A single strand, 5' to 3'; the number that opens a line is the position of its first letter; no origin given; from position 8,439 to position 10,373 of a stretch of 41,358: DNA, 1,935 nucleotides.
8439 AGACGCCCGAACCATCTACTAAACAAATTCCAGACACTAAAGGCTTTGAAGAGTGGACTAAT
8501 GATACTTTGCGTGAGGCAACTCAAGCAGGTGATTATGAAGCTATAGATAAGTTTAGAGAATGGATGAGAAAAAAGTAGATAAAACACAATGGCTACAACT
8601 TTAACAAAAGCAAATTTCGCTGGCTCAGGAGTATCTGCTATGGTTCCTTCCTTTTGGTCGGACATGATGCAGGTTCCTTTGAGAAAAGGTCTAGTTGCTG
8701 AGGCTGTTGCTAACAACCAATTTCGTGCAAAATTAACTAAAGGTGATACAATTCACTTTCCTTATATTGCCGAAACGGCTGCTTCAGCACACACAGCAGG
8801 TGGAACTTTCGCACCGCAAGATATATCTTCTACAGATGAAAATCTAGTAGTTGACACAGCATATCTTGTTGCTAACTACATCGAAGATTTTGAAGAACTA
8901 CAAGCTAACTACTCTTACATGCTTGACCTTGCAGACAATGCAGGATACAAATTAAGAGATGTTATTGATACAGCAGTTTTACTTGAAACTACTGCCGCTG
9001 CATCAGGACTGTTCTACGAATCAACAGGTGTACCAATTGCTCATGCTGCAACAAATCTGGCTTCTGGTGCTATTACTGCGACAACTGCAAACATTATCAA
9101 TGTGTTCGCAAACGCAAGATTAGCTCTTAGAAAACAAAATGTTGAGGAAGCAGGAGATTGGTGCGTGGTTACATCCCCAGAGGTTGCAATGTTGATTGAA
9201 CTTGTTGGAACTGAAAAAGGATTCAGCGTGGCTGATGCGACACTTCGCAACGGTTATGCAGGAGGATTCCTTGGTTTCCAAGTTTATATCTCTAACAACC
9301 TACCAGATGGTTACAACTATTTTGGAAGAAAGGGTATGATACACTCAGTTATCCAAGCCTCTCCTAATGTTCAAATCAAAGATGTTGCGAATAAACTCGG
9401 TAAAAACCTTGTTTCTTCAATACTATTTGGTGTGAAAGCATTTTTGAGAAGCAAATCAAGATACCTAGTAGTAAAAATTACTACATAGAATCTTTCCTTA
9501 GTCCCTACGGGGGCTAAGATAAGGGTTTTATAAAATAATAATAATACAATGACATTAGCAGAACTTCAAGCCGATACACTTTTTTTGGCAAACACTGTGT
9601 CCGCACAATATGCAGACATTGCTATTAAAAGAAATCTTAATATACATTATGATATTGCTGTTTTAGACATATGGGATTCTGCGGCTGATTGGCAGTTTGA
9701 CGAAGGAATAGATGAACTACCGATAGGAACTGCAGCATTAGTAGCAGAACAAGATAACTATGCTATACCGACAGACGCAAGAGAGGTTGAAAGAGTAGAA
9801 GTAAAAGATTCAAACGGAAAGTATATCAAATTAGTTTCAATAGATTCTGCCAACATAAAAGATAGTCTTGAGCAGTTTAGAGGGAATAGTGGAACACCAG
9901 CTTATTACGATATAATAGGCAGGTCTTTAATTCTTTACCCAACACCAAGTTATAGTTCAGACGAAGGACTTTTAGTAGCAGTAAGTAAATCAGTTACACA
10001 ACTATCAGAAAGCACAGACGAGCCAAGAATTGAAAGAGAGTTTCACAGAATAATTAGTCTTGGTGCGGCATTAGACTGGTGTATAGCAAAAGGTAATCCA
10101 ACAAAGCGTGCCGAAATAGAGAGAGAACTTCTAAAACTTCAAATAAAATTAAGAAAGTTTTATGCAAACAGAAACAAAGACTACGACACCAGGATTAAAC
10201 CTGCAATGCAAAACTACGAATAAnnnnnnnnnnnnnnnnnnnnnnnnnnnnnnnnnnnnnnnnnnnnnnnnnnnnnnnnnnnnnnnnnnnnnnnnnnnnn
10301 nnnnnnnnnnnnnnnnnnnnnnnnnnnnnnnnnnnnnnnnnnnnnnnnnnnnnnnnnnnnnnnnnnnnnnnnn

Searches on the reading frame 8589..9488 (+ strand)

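Call 18: search_protein_families(library=phrogs, proteins=[window:8589-9488:+], max_evalue=0.001)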
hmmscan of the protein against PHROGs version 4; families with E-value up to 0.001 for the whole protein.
window:8589-9488:+ (299 aa): 3 families
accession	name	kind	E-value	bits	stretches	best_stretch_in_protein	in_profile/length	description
phrog_267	-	head and packaging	3.5e-36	126.2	1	2-257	16-266/410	major head protein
phrog_283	-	head and packaging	8.9e-07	29.6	1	44-239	34-218/385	major head protein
phrog_544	-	head and packaging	8.6e-05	23.1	0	161-278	137-254/282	major head protein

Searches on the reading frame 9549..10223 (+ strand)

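Call 54: search_protein_families(library=pfam, proteins=[window:9549-10223:+], max_evalue=0.01)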
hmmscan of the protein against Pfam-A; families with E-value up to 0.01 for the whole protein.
window:9549-10223:+ (224 aa): 1 family
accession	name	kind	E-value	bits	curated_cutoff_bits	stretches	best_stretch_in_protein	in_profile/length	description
PF24175.2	SU10_adaptor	-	8.1e-12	46.4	27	1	1-183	1-156/194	SU10 adaptor protein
